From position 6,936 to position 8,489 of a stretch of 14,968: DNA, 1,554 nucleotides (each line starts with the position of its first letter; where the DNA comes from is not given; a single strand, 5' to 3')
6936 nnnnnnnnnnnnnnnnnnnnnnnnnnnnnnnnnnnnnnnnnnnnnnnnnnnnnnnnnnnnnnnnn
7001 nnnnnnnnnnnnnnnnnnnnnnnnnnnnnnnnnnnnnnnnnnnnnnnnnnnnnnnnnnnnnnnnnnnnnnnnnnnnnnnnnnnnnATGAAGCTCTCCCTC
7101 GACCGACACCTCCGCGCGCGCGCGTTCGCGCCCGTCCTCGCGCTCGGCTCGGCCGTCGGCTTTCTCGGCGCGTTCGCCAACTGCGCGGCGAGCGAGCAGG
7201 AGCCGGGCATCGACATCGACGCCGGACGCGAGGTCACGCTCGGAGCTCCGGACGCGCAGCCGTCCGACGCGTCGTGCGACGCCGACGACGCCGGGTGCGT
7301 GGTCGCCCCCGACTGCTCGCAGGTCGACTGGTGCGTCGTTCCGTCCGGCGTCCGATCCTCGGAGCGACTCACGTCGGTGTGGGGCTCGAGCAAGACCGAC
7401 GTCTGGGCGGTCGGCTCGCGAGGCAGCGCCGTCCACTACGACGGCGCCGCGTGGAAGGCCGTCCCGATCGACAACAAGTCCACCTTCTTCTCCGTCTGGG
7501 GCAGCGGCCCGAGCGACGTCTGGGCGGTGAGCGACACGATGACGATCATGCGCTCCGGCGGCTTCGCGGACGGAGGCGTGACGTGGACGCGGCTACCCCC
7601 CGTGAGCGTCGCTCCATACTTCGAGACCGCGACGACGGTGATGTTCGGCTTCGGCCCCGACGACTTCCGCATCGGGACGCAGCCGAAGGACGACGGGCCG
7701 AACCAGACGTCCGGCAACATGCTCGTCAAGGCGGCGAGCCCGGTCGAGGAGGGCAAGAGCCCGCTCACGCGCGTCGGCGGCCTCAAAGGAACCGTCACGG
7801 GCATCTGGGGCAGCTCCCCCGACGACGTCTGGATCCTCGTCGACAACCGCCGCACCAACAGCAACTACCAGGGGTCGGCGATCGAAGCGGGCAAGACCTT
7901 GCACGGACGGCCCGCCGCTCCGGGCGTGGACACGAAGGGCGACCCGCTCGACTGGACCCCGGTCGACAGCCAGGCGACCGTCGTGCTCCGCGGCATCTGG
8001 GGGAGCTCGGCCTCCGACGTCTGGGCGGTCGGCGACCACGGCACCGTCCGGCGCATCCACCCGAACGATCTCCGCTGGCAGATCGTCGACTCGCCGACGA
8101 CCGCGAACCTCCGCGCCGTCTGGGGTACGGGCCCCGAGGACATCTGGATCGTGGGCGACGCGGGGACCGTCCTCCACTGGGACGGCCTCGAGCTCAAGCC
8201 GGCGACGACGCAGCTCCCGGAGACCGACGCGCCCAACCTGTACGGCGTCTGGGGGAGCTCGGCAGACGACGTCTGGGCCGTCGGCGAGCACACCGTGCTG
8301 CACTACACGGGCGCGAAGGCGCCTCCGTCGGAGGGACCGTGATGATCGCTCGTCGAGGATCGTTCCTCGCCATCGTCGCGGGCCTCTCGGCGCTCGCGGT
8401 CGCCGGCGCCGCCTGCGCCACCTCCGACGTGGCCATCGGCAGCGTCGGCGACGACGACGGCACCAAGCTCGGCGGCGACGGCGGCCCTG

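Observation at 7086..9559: Tandem paralogs built from an uncharacterised '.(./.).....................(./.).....' propeller-type repeat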

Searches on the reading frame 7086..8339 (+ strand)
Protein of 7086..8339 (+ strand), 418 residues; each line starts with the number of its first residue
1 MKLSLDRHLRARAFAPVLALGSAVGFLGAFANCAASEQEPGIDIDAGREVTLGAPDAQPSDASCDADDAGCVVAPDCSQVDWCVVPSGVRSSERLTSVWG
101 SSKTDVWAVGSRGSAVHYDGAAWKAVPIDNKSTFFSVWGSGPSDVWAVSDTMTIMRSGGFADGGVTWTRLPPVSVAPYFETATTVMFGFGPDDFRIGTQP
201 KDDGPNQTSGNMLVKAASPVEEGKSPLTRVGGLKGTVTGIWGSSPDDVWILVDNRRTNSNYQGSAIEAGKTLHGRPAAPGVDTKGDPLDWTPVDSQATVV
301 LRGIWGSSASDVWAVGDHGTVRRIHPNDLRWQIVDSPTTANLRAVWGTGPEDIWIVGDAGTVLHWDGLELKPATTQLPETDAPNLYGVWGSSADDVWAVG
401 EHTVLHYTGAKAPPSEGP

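Call 7: search_protein_families(library=pfam, proteins=[window:7086-8339:+], max_evalue=1)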
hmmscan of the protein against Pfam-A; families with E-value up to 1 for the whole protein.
window:7086-8339:+ (418 aa): 2 families
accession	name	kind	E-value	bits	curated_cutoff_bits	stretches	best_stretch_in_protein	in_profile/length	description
PF14870.12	PSII_BNR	-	0.01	15.5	27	1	309-365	244-302/303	Photosynthesis system II assembly factor YCF48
PF19193.6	Tectonin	-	0.018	14.9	30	1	310-407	10-101/216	Tectonin domain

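Call 8: search_protein_families(library=ncbifam, proteins=[window:7086-8339:+], max_evalue=1)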
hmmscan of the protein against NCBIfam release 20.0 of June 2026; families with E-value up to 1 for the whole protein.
window:7086-8339:+ (418 aa): 1 family
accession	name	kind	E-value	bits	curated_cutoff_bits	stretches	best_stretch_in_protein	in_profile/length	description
NF010237.0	PRK13684.1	equivalog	0.00025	20.2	326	2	308-367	269-330/334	photosynthesis system II assembly factor Ycf48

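Call 11: find_homologous_proteins(query=window:7086-8339:+)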
Query window:7086-8339:+ (418 aa): 4384 proteins with E <= 0.001 among 8000 candidates; the best 120 are listed.
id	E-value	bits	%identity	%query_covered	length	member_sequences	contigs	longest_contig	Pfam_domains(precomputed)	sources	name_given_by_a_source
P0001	1.3e-283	958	100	100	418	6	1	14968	-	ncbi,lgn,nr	ncbi:MAG: hypothetical protein KF894_27885 [Labilithrix sp.]|nr:hypothetical protein [Labilithrix sp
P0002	2.5e-223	760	79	100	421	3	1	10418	-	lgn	-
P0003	1.0e-218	745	77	100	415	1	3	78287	-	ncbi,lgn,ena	-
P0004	5.0e-215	732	77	100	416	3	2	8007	-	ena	-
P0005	9.1e-209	712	76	100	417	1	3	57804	-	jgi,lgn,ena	-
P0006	1.7e-116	408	48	99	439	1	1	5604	-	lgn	-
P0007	2.0e-114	401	49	96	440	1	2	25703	-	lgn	-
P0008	1.0e-106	375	50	95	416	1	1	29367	-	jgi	jgi:hypothetical protein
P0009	1.3e-98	349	46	99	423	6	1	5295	PF14870.13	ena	-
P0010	2.2e-95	338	46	97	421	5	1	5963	-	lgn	-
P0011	4.7e-94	334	46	93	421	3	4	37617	-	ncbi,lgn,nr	ncbi:MAG: hypothetical protein KF782_25875 [Labilithrix sp.]|nr:hypothetical protein [Labilithrix sp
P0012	1.9e-93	332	47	88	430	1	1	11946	-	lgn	-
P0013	5.5e-93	330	44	98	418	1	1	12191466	-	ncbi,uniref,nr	ncbi:Type IV fimbrial biogenesis protein PilY1 [Labilithrix luteola]|uniref:Type IV fimbrial biogene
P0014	7.5e-93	330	46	92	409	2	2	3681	-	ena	-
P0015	9.2e-93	329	45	96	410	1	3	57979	-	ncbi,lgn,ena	-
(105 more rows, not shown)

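Call 22: search_solved_structures(query=A1, max_evalue=1, show_alignments=2)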
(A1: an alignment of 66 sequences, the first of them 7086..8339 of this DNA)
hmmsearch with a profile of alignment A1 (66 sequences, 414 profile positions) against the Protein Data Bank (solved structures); distinct sequences matched with E-value up to 1: 2.
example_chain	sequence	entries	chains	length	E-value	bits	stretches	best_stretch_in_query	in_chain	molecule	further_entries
9ya3_H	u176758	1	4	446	0.02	16.9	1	307-359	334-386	TLAP2 (thioredoxin-like associated protein), TGME49_232130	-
5hop_A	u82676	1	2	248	0.43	12.5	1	357-394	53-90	Lmo0182 protein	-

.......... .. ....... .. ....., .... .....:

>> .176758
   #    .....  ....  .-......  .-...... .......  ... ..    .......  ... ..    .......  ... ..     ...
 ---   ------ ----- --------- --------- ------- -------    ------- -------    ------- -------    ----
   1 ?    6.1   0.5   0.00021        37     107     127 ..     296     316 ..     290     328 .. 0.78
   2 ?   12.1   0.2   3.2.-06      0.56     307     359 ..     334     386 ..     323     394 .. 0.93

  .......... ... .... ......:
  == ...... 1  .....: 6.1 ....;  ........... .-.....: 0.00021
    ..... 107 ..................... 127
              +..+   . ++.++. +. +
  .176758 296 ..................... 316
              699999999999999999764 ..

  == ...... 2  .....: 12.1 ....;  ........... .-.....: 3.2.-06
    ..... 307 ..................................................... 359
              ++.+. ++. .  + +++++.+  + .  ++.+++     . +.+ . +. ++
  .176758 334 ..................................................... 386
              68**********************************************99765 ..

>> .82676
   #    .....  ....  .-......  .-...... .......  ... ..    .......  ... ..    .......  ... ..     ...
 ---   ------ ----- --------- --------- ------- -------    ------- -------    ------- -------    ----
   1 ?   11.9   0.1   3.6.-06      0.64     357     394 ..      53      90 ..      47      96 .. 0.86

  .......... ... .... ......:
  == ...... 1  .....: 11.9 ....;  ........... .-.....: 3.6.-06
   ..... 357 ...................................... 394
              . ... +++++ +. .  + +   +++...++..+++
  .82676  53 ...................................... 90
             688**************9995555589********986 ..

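Call 23: find_encoding_contigs(protein=P0003, flank=10000, max_places=3)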
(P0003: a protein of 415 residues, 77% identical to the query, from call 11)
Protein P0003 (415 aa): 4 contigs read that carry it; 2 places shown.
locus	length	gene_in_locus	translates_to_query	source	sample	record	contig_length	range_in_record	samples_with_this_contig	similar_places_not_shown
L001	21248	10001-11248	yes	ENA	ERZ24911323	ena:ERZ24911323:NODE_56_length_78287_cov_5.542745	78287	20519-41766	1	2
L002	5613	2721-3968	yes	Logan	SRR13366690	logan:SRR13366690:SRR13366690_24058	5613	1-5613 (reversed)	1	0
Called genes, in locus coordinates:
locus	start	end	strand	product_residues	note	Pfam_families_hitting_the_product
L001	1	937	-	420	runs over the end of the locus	-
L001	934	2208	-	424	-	-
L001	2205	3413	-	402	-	PF04885:Stig1 (faint)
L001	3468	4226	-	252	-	-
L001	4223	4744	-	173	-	PF04542:Sigma70_r2, PF08281:Sigma70_r4_2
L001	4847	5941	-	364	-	-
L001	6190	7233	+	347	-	-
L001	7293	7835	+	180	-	PF04542:Sigma70_r2, PF08281:Sigma70_r4_2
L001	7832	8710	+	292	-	-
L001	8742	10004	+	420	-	PF04885:Stig1 (faint)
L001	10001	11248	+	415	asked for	-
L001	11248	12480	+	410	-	-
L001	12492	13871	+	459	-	PF25390:WD40_RLD, PF13540:RCC1_2, PF25390:WD40_RLD, PF00415:RCC1 (weak), PF13540:RCC1_2 (weak)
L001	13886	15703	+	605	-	PF17517:IgGFc_binding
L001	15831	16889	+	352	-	-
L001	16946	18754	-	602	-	PF17517:IgGFc_binding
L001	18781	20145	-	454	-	PF25390:WD40_RLD, PF13540:RCC1_2, PF25384:Alsin_RLD (faint), PF25390:WD40_RLD, PF13540:RCC1_2 (weak), PF00415:RCC1, PF13540:RCC1_2 (weak)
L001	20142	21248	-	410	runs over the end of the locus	-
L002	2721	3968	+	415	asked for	-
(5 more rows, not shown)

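Call 29: find_related_loci(query=A1, collection=genome_contigs, flank=8000)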
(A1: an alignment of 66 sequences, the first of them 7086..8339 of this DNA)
Query A1 (418 aa) in genome_contigs; peptide patterns used: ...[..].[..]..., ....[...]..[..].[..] (x = any residue, [..] = any of these).
600 stretches matched a pattern (row limit reached: there are more); 572 encode a relative of the query (tblastn E <= 1e-3); the best 80 are kept; 79 distinct loci.
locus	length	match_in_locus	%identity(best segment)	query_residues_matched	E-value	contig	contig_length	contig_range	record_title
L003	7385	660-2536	99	1-418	0e+0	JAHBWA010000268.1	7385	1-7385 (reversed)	MAG: Labilithrix sp. isolate ACE_MYX5 MYX5_268, whole genome shotgun sequence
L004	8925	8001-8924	95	1-412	0e+0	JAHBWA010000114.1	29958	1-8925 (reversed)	MAG: Labilithrix sp. isolate ACE_MYX5 MYX5_114, whole genome shotgun sequence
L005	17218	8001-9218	45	8-411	2e-95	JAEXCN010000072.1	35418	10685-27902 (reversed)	MAG: Proteobacteria bacterium isolate OH_HBB_116 k127_1479072, whole genome shotgun sequence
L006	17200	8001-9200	45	11-411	9e-90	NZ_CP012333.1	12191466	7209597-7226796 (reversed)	Labilithrix luteola strain DSM 27648 chromosome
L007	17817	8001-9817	43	4-411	2e-89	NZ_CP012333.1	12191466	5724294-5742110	Labilithrix luteola strain DSM 27648 chromosome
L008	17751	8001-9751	44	27-411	2e-87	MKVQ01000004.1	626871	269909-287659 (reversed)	MAG: Myxococcales bacterium 68-20 scnpilot_expt_750_bf_scaffold_117, whole genome shotgun sequence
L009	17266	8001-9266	40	1-411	4e-87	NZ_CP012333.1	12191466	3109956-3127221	Labilithrix luteola strain DSM 27648 chromosome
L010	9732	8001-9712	77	1-412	0e+0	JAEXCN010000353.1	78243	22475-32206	MAG: Proteobacteria bacterium isolate OH_HBB_116 k127_1268752, whole genome shotgun sequence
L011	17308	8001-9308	41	1-412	1e-86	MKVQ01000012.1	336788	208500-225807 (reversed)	MAG: Myxococcales bacterium 68-20 scnpilot_expt_750_bf_scaffold_148, whole genome shotgun sequence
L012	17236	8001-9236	41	1-417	9e-87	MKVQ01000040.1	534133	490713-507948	MAG: Myxococcales bacterium 68-20 scnpilot_expt_750_bf_scaffold_38, whole genome shotgun sequence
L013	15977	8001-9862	45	29-418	2e-84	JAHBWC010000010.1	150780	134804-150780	MAG: Labilithrix sp. isolate ACE_MYX7 MYX7_10, whole genome shotgun sequence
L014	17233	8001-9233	41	1-411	1e-82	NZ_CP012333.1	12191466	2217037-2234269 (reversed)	Labilithrix luteola strain DSM 27648 chromosome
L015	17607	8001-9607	43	29-412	8e-83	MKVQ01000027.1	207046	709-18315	MAG: Myxococcales bacterium 68-20 scnpilot_expt_750_bf_scaffold_226, whole genome shotgun sequence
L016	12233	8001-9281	39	18-411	5e-82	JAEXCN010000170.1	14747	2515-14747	MAG: Proteobacteria bacterium isolate OH_HBB_116 k127_1370128, whole genome shotgun sequence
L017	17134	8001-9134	43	29-411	4e-81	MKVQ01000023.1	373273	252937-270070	MAG: Myxococcales bacterium 68-20 scnpilot_expt_750_bf_scaffold_207, whole genome shotgun sequence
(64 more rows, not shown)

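Call 30: predict_structure(alignment_id=A1)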
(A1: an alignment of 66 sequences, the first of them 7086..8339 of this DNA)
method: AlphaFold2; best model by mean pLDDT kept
length: 418 residues; sequences in the alignment: 66
mean_pLDDT: 84.4   pTM: 0.81
mean pLDDT of the five models: 84.4, 83.8, 83.8, 83.7, 83.2
residues with pLDDT >= 90: 275; 70-90: 64; 50-70: 17; < 50: 62
segments of 3 or more residues with pLDDT < 50: 1-4, 6-62
pLDDT, mean of each block of 10 residues (from residue 1): 41 43 44 41 41 43 67 90 96 97 98 97 96 96 96 93 93 79 92 93 69 87 89 89 97 76 81 96 93 94 97 98 96 98 98 98 97 94 97 98 96 71
secondary structure, 60 per line:
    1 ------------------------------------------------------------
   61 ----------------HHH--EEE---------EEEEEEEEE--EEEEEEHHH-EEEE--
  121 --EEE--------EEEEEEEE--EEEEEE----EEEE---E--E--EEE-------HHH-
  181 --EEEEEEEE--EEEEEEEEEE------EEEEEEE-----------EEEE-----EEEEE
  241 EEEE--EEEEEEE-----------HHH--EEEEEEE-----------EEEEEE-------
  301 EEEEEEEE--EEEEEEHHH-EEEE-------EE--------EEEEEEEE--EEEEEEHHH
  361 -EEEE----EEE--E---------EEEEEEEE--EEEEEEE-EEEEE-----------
elements in order: E82-84 E94-102 E105-110 E115-118 E123-125 E134-141 E144-149 E154-157 E167-169 E183-190 E193-202 E209-215 E227-230 E236-244 E247-253 E270-276 E288-293 E301-308 E311-316 E321-324 E342-349 E352-357 E362-365 E370-372 E385-392 E395-401 E403-407

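Call 33: fold_search(model_id=the predicted structure, library=pdb)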
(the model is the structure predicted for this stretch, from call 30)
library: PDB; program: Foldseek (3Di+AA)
matches with E <= 10: 1878; with E <= 0.001: 1388
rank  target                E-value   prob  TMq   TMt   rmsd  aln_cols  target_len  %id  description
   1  5ojr_C                1.4e-12  1.00  0.51  0.68   6.8       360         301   15  YCF48 bound to D1 peptide (released 2018-08-08)
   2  5ojr_D                2.5e-12  1.00  0.55  0.73   5.4       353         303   15  YCF48 bound to D1 peptide (released 2018-08-08)
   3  8am5_S                2.7e-12  1.00  0.55  0.73   4.8       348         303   20  RCII/PSI complex, class 3 (released 2023-08-16)
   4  5oj5_A                2.7e-12  1.00  0.51  0.66   6.8       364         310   16  YCF48 bound to D1 peptide (released 2018-08-08)
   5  2xbg                  3.1e-12  1.00  0.55  0.72   5.4       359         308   14  Crystal Structure of YCF48 from Thermosynechococcus elongatus (released 2011-04-13)
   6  5ojp_B                3.6e-12  1.00  0.56  0.75   5.0       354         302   15  YCF48 bound to D1 peptide (released 2018-08-08)
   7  5ojp_A                5.2e-12  1.00  0.55  0.72   5.3       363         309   16  YCF48 bound to D1 peptide (released 2018-08-08)
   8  5ojr_B                5.5e-12  1.00  0.55  0.71   5.6       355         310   15  YCF48 bound to D1 peptide (released 2018-08-08)
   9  5ojr_A                4.8e-11  1.00  0.53  0.69   6.7       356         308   16  YCF48 bound to D1 peptide (released 2018-08-08)
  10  5ojp_C                1.6e-10  1.00  0.56  0.74   5.0       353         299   16  YCF48 bound to D1 peptide (released 2018-08-08)
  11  7big_A                3.0e-10  1.00  0.54  0.76   3.8       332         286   14  Crystal structure of v13WRAP-T, a 7-bladed designer protein (released 2021-09-22)
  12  5oj3_B                4.6e-10  1.00  0.53  0.66   7.0       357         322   17  YCF48 from Cyanidioschyzon merolae (released 2018-08-08)
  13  5oj3_A                5.6e-10  1.00  0.52  0.66   5.9       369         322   16  YCF48 from Cyanidioschyzon merolae (released 2018-08-08)
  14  1k8k_C                1.5e-09  1.00  0.54  0.63   5.6       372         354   11  Crystal Structure of Arp2/3 Complex (released 2001-12-07)
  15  7bie_A                2.0e-09  1.00  0.53  0.74   4.0       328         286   14  Crystal structure of nvWrap-T, a 7-bladed symmetric propeller (released 2021-09-22)
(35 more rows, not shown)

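Call 40: search_protein_families(library=pfam, alignment_id=A1, max_evalue=0.01)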
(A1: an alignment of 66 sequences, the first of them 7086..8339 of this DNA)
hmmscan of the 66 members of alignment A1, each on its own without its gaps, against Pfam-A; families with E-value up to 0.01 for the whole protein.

A. member 1, window:7086-8339:+ (418 aa): 0 families

B. families by the number of members that match (of 66 scanned): 4 families
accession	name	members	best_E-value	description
PF14870.12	PSII_BNR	7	1.3e-06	Photosynthesis system II assembly factor YCF48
PF19193.6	Tectonin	4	0.0003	Tectonin domain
PF10708.14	DUF2510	3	0.0044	Protein of unknown function (DUF2510)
PF19565.4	DUF6087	1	0.0058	Family of unknown function (DUF6087)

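Call 55: search_protein_representatives(alignment_id=A1)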
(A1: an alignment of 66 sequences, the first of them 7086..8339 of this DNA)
Query: 66 sequences, 414 profile positions. Proteins with E-value up to 0.001 (for the whole library): 41618; up to 1e-10: 22486; up to 1e-30: 7014. The best 150 are listed.
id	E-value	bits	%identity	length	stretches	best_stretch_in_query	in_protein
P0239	0.0e+00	1196.6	-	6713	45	235-407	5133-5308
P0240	3.6e-240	813.2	-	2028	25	298-370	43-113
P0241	8.0e-233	789.0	-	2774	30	95-370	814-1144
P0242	5.2e-230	779.8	-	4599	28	292-405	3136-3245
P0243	2.3e-215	731.5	-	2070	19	285-408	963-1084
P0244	1.1e-212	722.7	-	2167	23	285-370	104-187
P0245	6.6e-212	720.1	-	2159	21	279-408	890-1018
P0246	8.7e-182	620.9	-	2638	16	289-395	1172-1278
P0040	4.0e-174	595.7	-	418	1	1-413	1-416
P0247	2.2e-172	589.9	-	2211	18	285-367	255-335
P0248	3.8e-170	582.6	-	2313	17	284-368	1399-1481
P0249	1.1e-169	581.0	-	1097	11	286-369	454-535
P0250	9.3e-169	578.0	-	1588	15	263-411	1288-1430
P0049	7.6e-162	555.2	-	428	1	2-413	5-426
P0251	9.9e-161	551.5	-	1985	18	297-396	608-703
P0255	3.5e-144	497.0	-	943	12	296-409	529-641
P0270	6.0e-133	460.0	-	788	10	296-405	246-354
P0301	1.4e-118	412.7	-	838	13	285-406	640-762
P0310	1.5e-116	406.0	-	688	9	46-167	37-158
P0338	6.4e-110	384.2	-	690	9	293-398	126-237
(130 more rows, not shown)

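Call 56: search_protein_families(library=pfam, proteins=[P0240, P0249, P0255, P0270, P0310, P0301, P0338], max_evalue=0.001)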
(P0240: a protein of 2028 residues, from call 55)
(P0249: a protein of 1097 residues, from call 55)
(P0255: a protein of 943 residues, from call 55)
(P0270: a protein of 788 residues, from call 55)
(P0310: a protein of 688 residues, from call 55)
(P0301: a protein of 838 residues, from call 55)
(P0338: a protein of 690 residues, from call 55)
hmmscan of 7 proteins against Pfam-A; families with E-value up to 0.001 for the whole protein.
P0240 (2028 aa): 2 families
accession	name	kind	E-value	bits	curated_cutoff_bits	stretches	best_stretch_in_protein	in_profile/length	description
PF20579.4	LapA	-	6.4e-13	49.4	27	1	1525-1610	3-78/99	LapA domain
PF11738.13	DUF3298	-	8.7e-07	30.2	24.1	0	76-108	40-68/84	Protein of unknown function (DUF3298)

P0249 (1097 aa): 3 families
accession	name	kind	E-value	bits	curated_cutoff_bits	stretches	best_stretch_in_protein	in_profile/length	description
PF01957.25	NfeD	-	2.5e-10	40.8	29.1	0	403-425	17-38/57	NfeD-like C-terminal, partner-binding domain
PF11738.13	DUF3298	-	4e-08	34.5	24.1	0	233-269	43-79/84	Protein of unknown function (DUF3298)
PF12971.12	NAGLU_N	-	1.1e-05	25.6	28.3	0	471-509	26-64/82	Alpha-N-acetylglucosaminidase (NAGLU) N-terminal domain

P0255 (943 aa): 1 family
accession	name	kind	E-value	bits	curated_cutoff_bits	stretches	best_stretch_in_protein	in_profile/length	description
PF03781.23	FGE-sulfatase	-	3.9e-58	197.6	23.3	1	694-930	3-254/255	Sulfatase-modifying factor enzyme 1-like domain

P0270 (788 aa): 1 family
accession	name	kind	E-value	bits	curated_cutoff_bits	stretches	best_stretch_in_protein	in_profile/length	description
PF12768.13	Rax2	-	0.00037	20.4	28.8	0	644-676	126-164/254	Rax2 C-terminal beta propeller domain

P0310 (688 aa): 0 families

P0301 (838 aa): 0 families

P0338 (690 aa): 0 families
